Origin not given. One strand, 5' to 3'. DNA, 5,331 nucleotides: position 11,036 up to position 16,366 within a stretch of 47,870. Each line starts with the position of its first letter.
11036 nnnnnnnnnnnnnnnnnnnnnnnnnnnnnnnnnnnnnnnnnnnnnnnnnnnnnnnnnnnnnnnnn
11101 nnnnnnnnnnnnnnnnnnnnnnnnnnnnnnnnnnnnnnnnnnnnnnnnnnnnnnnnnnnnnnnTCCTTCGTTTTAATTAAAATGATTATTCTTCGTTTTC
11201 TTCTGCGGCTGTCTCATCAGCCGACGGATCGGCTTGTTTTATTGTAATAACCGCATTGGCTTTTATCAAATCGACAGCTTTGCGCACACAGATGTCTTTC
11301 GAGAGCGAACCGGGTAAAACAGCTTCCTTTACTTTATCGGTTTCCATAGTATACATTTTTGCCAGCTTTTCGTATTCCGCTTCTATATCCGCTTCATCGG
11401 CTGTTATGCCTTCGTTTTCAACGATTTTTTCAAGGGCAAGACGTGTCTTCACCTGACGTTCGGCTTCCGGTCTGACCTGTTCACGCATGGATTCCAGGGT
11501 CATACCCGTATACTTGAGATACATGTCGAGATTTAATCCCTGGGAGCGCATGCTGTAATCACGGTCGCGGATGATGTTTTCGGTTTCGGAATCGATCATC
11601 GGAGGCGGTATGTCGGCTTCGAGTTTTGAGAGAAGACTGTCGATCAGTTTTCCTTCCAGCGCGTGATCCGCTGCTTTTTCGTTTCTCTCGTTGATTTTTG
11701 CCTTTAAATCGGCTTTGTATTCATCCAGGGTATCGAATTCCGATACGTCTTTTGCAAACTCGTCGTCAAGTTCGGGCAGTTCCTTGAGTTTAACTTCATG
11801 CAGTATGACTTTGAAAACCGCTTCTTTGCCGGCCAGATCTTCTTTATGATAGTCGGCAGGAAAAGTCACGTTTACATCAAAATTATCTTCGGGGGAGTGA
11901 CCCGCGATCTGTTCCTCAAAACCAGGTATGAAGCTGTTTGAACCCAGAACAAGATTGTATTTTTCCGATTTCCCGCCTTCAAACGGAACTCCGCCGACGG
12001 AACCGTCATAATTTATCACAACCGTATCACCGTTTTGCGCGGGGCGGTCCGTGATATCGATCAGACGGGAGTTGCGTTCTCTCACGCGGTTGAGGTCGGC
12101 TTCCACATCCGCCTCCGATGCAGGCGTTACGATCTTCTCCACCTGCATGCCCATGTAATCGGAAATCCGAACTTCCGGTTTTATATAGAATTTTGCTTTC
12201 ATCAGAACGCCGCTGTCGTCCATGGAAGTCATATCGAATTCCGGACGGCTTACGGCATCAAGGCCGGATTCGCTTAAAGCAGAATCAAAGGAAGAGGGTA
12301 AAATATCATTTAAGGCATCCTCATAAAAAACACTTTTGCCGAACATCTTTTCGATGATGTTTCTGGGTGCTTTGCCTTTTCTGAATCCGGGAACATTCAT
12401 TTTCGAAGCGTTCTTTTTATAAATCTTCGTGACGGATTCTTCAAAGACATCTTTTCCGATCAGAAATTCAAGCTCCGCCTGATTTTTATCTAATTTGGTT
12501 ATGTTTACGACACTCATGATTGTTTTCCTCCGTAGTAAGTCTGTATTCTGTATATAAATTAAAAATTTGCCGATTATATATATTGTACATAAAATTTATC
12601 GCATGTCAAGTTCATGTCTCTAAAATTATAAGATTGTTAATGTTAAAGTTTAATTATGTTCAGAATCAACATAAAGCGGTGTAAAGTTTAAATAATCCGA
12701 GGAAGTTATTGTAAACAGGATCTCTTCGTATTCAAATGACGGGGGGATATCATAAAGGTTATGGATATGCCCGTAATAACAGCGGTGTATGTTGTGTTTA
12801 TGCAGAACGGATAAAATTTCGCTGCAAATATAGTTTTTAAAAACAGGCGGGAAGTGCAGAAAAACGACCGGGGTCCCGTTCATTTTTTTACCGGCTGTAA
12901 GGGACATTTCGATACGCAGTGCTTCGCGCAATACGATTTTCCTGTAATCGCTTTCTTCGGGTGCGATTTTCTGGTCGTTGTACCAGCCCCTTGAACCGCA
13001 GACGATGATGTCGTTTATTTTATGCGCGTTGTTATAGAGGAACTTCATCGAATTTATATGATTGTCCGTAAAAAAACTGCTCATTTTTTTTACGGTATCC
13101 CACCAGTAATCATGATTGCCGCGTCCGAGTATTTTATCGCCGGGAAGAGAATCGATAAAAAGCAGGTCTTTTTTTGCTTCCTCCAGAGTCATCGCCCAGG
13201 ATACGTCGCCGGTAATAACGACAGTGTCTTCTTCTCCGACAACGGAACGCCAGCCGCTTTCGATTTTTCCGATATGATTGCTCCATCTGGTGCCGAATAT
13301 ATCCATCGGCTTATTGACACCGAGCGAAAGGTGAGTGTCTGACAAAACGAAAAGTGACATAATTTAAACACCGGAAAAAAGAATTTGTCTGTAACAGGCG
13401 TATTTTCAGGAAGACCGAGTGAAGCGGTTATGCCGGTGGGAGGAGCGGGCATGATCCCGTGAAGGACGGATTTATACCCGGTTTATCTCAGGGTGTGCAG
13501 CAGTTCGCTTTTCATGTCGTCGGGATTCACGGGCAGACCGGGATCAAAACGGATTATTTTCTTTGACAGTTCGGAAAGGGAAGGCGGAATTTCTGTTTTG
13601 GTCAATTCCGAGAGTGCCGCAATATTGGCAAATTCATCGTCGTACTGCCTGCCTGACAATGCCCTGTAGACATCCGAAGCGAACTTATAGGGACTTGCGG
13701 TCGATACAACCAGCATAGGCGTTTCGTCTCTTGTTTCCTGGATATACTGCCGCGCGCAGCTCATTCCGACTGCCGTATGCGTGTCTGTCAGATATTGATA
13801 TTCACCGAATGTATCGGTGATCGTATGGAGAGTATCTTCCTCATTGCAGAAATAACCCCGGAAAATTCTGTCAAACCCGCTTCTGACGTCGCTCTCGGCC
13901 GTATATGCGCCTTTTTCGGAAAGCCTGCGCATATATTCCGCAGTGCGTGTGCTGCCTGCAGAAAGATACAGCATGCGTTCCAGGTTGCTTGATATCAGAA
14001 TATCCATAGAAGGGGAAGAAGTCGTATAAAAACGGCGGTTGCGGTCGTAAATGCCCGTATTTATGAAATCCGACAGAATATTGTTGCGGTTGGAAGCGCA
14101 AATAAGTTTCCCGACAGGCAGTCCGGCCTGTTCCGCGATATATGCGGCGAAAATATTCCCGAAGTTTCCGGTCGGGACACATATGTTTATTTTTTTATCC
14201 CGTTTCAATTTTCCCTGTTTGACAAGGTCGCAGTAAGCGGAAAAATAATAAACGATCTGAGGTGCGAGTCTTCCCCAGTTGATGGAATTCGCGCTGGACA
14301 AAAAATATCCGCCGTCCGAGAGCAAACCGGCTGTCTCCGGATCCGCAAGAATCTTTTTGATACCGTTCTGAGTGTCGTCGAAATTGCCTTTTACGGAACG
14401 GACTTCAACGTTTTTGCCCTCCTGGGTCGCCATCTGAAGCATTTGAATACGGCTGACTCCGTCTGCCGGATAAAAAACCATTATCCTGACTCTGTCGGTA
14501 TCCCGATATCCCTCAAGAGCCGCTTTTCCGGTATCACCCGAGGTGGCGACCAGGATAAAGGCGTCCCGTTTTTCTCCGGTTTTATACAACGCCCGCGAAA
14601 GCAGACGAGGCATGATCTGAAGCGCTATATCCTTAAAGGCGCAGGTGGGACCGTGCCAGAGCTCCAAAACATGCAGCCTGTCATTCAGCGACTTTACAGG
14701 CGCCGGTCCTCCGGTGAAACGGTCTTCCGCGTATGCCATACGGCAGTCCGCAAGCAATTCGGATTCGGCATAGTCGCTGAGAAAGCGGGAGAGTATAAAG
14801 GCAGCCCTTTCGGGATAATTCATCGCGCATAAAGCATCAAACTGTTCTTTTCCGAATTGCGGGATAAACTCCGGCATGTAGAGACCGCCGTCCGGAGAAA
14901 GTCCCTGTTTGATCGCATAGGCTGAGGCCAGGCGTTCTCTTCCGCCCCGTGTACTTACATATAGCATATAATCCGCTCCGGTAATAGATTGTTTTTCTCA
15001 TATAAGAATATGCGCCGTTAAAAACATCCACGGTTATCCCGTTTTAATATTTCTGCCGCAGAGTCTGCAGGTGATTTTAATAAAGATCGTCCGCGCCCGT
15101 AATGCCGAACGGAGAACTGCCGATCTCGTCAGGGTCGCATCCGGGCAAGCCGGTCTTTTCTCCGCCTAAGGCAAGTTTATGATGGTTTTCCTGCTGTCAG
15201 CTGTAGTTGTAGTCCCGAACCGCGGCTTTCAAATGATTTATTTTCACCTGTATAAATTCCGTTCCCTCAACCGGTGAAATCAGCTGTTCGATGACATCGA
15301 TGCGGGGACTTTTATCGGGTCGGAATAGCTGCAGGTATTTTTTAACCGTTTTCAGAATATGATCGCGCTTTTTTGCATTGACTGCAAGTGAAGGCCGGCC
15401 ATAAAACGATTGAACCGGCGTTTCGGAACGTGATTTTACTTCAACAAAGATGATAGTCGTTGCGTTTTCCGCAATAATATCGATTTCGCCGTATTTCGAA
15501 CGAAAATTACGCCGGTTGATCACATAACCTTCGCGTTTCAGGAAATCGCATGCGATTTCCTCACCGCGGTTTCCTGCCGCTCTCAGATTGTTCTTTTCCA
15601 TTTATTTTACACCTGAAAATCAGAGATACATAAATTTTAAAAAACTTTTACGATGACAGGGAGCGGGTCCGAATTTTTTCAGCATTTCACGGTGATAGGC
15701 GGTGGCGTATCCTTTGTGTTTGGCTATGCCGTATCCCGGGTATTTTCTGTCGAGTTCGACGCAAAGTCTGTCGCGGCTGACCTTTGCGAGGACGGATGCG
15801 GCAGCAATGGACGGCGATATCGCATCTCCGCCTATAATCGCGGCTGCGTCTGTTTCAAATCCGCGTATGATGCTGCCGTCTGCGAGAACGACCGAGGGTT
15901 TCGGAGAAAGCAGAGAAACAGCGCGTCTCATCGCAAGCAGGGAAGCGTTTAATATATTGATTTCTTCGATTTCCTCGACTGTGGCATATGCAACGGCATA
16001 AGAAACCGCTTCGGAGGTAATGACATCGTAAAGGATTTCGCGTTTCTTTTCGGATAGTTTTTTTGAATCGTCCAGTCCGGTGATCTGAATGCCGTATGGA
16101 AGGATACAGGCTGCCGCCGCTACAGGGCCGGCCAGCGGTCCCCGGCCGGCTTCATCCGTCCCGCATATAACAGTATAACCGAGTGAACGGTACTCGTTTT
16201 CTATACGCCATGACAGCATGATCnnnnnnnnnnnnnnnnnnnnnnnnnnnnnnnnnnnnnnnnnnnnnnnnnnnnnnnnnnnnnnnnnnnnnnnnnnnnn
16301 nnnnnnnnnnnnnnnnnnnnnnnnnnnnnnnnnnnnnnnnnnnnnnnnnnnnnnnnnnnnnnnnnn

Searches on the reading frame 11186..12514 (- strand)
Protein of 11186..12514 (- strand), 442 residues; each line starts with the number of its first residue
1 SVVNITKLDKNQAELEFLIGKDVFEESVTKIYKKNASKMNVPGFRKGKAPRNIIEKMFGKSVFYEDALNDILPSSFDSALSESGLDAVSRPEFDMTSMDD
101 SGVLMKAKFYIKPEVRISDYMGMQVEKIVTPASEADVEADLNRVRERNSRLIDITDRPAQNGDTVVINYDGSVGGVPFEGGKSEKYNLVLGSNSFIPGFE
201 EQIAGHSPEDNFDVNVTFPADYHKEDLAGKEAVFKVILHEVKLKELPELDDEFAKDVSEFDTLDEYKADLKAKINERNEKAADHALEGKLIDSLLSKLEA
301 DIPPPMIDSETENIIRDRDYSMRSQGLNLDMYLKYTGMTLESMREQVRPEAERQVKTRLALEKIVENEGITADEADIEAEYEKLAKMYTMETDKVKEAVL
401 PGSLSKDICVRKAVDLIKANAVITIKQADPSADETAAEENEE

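Call 6: search_protein_families(library=pfam, proteins=[window:11186-12514:-], max_evalue=0.001)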
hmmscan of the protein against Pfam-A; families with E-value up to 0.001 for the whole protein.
window:11186-12514:- (442 aa): 3 families
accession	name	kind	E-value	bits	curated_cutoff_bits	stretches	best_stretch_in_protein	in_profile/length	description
PF05697.18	Trigger_N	-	7.5e-39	133.7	22.2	1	3-143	3-143/144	Bacterial trigger factor protein (TF)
PF05698.19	Trigger_C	-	3.3e-38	131.7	22.7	1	262-418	1-161/162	Bacterial trigger factor protein (TF) C-terminus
PF00254.34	FKBP_C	-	1.7e-16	60.7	21.1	1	157-238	3-93/94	FKBP-type peptidyl-prolyl cis-trans isomerase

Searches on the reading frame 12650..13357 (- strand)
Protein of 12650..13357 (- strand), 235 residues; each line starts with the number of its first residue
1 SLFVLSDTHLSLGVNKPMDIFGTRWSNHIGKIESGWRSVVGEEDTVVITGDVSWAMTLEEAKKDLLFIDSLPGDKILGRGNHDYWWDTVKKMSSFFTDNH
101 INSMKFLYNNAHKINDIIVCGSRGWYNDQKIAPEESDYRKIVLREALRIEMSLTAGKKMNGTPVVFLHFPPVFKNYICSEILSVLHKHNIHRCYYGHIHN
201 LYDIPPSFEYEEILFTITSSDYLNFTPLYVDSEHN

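Call 6: search_protein_families(library=pfam, proteins=[window:12650-13357:-], max_evalue=0.001)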
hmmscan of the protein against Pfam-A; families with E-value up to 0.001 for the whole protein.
window:12650-13357:- (235 aa): 1 family
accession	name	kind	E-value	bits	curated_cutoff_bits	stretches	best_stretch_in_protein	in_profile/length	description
PF00149.33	Metallophos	-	9.3e-08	33.2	21.5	1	3-200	4-190/191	Calcineurin-like phosphoesterase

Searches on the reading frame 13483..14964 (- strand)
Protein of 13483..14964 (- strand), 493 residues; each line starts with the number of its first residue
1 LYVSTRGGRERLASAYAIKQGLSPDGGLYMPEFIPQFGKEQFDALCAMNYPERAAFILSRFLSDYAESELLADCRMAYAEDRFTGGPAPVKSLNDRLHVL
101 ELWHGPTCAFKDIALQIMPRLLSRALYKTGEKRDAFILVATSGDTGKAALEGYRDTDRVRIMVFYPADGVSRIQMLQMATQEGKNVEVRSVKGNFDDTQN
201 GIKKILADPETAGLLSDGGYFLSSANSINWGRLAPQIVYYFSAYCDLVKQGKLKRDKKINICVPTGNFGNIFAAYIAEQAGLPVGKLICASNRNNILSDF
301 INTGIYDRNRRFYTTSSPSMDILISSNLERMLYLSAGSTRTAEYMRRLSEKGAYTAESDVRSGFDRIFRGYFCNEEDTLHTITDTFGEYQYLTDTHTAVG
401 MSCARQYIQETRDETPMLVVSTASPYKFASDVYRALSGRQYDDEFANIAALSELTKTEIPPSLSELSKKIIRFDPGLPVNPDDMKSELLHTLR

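Call 6: search_protein_families(library=pfam, proteins=[window:13483-14964:-], max_evalue=0.001)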
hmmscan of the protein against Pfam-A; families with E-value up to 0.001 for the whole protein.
window:13483-14964:- (493 aa): 3 families
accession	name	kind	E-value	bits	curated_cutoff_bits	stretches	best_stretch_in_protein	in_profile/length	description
PF14821.11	Thr_synth_N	-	2.7e-18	66.3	25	1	2-78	2-79/79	Threonine synthase N terminus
PF00291.31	PALP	-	1.4e-10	41.4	35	1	92-323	19-223/295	Pyridoxal-phosphate dependent enzyme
PF24857.1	THR4_C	-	1.1e-09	38.7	27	1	397-456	1-63/85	Threonine synthase, C-terminal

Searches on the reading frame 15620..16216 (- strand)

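Call 6: search_protein_families(library=pfam, proteins=[window:15620-16216:-], max_evalue=0.001)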
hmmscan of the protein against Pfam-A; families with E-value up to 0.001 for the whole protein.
window:15620-16216:- (198 aa): 1 family
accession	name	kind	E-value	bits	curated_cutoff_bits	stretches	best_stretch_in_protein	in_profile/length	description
PF01351.25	RNase_HII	-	1.8e-39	136.1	25.8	1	18-193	1-197/199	Ribonuclease HII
